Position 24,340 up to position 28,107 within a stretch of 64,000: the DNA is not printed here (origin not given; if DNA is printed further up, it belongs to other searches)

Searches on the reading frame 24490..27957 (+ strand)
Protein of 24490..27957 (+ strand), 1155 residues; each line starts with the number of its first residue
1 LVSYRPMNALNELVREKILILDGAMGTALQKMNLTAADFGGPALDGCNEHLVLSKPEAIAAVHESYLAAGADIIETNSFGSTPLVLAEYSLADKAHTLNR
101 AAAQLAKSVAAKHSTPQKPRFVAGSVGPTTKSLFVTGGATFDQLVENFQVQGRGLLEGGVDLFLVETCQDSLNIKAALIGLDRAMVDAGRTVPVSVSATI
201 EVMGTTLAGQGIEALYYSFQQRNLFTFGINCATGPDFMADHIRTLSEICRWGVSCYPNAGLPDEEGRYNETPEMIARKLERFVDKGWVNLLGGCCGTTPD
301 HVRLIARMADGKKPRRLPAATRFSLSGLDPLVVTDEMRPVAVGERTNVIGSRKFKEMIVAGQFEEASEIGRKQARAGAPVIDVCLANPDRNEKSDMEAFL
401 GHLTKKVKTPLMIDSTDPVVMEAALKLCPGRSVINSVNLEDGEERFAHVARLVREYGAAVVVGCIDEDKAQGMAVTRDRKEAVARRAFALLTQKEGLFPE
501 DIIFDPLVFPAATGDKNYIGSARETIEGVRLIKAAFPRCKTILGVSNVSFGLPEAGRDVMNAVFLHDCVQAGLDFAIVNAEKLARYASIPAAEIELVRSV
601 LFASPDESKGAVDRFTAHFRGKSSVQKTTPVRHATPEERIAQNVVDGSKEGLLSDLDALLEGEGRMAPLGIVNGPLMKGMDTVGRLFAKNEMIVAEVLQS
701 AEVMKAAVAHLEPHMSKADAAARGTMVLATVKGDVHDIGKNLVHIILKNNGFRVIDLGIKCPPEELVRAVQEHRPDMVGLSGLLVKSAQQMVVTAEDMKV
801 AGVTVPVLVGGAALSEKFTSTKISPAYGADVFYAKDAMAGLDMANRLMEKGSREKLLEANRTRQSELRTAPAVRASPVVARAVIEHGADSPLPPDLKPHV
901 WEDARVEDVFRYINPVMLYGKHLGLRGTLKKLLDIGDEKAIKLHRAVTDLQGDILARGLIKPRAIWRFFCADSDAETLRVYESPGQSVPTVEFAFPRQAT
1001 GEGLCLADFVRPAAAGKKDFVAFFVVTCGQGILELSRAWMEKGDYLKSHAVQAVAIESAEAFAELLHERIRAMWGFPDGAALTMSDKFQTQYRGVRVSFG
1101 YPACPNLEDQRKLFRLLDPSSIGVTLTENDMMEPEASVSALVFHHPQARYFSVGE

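Call 38: search_protein_families(library=pfam, proteins=[window:24490-27957:+], max_evalue=0.00001)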
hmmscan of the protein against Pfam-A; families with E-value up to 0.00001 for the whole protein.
window:24490-27957:+ (1155 aa): 5 families
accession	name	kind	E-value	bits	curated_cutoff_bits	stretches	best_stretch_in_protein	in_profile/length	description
PF02574.22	S-methyl_trans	-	3.7e-83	280.1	22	1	19-308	1-282/283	Homocysteine S-methyltransferase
PF02965.22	Met_synt_B12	-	4.9e-53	180.8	25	1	907-1154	3-258/273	Vitamin B12 dependent methionine synthase, activation domain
PF00809.28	Pterin_bind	-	4.1e-39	135.1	25.5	1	343-579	1-244/244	Pterin binding enzyme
PF02310.24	B12-binding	-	2.4e-21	76.3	32.1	1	725-839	2-118/121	B12 binding domain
PF02607.22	B12-binding_2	-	9e-20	71.1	23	1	637-712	2-74/74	B12 binding domain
